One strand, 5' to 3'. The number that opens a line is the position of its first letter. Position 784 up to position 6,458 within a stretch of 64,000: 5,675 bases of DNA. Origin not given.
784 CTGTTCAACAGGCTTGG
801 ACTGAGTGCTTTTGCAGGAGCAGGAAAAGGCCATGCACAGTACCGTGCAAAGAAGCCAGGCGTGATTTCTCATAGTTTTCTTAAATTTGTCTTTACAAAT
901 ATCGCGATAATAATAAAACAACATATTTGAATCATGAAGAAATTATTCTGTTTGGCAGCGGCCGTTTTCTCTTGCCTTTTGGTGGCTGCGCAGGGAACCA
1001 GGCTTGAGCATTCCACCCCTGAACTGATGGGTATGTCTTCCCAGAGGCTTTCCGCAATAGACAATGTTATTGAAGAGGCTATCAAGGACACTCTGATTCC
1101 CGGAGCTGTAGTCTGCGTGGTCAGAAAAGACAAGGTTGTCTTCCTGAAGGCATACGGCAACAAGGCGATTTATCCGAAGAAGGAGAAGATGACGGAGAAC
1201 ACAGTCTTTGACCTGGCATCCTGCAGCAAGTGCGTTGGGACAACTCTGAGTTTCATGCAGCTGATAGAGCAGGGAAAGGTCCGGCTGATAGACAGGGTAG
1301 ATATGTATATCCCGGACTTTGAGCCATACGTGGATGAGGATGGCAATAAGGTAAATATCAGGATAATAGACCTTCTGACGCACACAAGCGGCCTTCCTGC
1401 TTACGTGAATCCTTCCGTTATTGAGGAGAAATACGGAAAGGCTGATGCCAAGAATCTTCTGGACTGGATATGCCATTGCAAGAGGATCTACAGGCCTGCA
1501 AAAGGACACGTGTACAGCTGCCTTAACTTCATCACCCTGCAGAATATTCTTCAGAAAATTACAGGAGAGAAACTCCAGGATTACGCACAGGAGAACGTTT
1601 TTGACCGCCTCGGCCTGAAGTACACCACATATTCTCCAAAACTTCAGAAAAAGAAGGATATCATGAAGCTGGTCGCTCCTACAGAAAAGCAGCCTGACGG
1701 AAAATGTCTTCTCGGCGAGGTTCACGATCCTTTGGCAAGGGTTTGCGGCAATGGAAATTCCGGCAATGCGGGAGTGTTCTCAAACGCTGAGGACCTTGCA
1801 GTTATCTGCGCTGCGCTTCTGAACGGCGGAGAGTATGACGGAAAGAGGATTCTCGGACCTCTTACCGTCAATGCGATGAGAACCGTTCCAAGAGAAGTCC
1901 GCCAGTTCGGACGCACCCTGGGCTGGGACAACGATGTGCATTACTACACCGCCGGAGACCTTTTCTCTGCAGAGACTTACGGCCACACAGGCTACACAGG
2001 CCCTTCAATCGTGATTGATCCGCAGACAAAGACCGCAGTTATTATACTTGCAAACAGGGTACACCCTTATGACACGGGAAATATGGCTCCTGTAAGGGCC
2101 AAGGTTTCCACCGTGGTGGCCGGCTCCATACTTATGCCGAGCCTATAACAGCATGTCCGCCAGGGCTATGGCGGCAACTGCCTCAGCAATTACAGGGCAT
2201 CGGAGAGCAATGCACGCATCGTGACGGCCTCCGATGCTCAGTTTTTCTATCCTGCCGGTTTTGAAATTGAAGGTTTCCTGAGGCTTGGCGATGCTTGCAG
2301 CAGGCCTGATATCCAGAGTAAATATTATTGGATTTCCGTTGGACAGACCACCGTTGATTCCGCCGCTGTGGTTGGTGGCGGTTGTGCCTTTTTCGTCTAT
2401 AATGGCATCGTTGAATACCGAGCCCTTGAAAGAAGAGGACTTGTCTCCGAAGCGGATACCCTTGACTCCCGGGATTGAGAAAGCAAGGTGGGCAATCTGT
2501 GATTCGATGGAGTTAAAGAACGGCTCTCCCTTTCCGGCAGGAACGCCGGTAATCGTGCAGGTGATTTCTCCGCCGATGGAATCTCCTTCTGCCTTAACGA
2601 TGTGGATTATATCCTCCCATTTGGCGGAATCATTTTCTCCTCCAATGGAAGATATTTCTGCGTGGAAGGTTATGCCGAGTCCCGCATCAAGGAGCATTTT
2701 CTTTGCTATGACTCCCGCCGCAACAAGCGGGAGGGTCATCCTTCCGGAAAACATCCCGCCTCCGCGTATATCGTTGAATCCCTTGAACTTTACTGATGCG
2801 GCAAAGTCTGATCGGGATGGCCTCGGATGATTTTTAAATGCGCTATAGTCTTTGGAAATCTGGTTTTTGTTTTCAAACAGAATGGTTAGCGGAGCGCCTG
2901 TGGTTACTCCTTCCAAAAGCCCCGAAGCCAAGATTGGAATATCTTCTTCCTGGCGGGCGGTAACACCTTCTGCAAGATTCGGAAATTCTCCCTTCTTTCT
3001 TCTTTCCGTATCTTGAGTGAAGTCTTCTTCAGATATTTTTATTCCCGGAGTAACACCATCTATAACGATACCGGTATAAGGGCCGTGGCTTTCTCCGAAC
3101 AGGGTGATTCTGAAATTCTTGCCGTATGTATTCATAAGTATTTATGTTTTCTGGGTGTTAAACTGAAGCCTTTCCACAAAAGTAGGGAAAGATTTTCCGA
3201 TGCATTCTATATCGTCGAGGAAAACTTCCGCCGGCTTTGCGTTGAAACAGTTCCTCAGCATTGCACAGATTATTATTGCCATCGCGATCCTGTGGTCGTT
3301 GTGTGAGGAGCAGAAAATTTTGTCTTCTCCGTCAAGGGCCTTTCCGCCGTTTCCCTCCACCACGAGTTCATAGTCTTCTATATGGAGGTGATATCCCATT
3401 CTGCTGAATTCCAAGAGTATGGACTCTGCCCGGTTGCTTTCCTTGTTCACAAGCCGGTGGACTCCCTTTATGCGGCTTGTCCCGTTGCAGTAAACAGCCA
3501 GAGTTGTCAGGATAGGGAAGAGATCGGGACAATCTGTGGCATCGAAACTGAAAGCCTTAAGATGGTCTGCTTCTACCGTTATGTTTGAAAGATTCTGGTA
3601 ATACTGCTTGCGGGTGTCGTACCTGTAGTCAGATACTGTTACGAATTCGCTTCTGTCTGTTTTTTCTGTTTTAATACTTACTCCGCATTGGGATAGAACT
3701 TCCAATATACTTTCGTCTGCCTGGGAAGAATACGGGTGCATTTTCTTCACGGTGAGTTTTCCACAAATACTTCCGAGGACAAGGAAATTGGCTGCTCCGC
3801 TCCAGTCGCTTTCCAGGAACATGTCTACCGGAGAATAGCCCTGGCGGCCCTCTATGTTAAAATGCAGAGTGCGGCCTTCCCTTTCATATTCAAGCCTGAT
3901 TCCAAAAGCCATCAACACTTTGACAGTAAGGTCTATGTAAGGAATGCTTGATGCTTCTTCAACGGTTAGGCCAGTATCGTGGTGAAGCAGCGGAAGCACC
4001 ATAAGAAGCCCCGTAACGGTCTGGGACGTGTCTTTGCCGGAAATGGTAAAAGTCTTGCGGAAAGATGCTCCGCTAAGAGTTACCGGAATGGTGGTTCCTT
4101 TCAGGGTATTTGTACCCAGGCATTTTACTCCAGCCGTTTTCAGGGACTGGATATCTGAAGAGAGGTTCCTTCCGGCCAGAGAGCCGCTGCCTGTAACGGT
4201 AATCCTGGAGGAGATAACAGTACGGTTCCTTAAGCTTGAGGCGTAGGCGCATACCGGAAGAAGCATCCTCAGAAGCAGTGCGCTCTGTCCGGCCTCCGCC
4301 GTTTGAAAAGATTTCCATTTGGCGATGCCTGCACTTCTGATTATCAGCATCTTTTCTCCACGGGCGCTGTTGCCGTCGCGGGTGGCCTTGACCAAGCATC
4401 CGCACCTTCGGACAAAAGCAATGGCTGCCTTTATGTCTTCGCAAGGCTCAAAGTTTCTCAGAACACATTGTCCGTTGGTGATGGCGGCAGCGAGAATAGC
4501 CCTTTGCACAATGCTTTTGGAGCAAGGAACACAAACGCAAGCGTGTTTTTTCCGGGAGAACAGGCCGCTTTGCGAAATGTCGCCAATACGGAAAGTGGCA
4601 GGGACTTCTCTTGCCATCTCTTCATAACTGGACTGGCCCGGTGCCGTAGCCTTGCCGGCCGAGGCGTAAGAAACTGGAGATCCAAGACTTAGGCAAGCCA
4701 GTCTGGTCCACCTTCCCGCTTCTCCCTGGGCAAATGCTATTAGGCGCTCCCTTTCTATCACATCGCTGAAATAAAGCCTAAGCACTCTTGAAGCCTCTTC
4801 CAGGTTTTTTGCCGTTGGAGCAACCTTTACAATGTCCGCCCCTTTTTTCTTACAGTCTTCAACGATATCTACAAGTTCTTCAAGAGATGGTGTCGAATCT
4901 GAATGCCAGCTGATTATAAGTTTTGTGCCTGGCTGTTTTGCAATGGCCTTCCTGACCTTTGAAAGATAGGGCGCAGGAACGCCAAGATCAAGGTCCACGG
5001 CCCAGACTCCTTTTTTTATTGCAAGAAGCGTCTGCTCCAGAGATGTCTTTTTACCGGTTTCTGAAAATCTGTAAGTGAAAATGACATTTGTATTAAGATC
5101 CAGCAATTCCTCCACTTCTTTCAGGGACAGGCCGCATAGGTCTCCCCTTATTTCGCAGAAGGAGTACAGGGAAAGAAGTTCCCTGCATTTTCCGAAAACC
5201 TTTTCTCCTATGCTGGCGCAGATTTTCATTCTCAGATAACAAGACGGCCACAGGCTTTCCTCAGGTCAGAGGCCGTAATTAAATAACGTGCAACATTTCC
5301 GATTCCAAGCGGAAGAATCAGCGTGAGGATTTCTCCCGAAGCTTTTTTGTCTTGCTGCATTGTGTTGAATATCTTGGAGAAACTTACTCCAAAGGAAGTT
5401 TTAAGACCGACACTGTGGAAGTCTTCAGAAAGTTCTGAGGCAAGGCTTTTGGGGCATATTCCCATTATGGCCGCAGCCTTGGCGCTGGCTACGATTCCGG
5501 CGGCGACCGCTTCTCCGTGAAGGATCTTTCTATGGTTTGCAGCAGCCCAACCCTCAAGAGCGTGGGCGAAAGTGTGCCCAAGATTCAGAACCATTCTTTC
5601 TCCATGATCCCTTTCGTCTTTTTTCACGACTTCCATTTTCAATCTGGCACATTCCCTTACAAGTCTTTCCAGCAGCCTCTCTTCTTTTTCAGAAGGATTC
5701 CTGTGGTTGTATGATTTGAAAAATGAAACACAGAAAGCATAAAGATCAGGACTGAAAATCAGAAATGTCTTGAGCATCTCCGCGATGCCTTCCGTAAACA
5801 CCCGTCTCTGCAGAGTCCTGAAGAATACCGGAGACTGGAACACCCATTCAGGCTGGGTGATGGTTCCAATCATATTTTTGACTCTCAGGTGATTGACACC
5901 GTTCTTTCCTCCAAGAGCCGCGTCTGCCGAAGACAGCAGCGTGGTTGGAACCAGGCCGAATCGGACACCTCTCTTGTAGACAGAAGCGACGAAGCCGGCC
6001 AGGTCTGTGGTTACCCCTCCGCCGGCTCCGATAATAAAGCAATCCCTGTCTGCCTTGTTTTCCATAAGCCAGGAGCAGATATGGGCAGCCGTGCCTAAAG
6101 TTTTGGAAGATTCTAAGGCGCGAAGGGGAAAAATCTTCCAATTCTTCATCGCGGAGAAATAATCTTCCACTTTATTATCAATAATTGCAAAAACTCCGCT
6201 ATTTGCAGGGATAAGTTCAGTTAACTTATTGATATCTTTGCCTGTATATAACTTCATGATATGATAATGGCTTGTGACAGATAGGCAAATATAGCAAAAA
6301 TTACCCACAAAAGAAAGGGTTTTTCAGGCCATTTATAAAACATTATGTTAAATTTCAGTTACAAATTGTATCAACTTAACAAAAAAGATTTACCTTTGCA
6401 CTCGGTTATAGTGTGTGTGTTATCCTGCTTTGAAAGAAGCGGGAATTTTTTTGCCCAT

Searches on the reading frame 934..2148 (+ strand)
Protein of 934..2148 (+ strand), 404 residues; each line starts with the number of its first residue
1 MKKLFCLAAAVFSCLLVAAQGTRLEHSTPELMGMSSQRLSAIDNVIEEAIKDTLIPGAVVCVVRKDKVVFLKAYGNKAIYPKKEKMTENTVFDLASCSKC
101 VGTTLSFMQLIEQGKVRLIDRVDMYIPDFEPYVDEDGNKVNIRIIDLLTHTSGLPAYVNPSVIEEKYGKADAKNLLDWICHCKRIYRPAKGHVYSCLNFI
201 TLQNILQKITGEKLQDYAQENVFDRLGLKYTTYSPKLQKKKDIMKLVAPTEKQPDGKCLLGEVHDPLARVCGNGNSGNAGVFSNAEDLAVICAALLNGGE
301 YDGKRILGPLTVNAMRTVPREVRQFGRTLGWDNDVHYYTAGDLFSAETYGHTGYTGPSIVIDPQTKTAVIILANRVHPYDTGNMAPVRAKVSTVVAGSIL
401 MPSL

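Call 69: search_protein_families(library=pfam, proteins=[window:934-2148:+], max_evalue=0.001)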
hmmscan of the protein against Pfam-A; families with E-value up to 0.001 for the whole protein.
window:934-2148:+ (404 aa): 1 family
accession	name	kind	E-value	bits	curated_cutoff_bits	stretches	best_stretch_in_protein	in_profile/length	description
PF00144.29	Beta-lactamase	-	8.3e-55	186.7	27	1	42-382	1-317/329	Beta-lactamase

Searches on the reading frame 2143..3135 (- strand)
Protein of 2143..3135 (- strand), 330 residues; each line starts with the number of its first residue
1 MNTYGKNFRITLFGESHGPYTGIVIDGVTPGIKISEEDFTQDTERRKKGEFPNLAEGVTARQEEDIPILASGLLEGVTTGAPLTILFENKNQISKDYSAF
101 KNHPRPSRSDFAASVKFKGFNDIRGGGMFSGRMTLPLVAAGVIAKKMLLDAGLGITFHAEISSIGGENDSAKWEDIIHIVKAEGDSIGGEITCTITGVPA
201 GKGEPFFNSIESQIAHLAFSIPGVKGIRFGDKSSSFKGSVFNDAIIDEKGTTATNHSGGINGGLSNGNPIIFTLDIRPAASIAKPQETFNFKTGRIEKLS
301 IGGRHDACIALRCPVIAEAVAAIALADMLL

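Call 69: search_protein_families(library=pfam, proteins=[window:2143-3135:-], max_evalue=0.001)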
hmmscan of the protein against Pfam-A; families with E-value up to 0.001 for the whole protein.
window:2143-3135:- (330 aa): 1 family
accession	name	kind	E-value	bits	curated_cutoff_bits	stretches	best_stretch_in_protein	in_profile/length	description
PF01264.26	Chorismate_synt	-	9.6e-98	327.3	27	1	8-330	1-327/327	Chorismate synthase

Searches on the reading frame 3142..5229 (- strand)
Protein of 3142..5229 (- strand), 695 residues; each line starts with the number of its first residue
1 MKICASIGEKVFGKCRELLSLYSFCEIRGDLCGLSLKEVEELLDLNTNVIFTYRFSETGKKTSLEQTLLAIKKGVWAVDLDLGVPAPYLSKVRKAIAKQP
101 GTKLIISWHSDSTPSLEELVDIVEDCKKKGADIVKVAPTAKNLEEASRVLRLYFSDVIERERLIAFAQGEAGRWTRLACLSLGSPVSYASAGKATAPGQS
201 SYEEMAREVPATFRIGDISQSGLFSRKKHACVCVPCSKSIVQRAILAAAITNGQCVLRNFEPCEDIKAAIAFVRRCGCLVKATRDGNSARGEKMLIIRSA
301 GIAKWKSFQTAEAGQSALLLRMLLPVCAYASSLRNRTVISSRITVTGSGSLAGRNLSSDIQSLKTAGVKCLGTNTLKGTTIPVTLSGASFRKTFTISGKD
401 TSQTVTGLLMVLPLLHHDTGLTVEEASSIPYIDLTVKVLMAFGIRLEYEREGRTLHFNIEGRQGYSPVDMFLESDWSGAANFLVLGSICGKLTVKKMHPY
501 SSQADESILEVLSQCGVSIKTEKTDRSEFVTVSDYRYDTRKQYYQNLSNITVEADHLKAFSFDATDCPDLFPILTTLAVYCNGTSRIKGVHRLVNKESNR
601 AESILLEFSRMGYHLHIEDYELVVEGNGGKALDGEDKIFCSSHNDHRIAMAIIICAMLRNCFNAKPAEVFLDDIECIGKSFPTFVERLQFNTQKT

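Call 69: search_protein_families(library=pfam, proteins=[window:3142-5229:-], max_evalue=0.001)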
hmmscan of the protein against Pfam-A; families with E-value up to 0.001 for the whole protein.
window:3142-5229:- (695 aa): 2 families
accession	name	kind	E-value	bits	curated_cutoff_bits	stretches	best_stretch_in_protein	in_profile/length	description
PF00275.25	EPSP_synthase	-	2.7e-57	194.8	22.8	1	231-688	10-417/417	EPSP synthase (3-phosphoshikimate 1-carboxyvinyltransferase)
PF01487.21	DHquinase_I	-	6.4e-31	108.7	22.2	1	24-206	26-227/230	Type I 3-dehydroquinase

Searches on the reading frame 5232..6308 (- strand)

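Call 69: search_protein_families(library=pfam, proteins=[window:5232-6308:-], max_evalue=0.001)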
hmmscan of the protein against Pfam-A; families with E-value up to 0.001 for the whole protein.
window:5232-6308:- (358 aa): 2 families
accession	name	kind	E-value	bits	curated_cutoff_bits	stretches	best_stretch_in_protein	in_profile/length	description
PF01761.26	DHQ_synthase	-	6.1e-37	126.2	24.2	1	62-172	4-114/115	3-dehydroquinate synthase N-terminal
PF24621.2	DHQS_C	-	2.5e-33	115.5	27.6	1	174-323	1-144/144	3-dehydroquinate synthase C-terminal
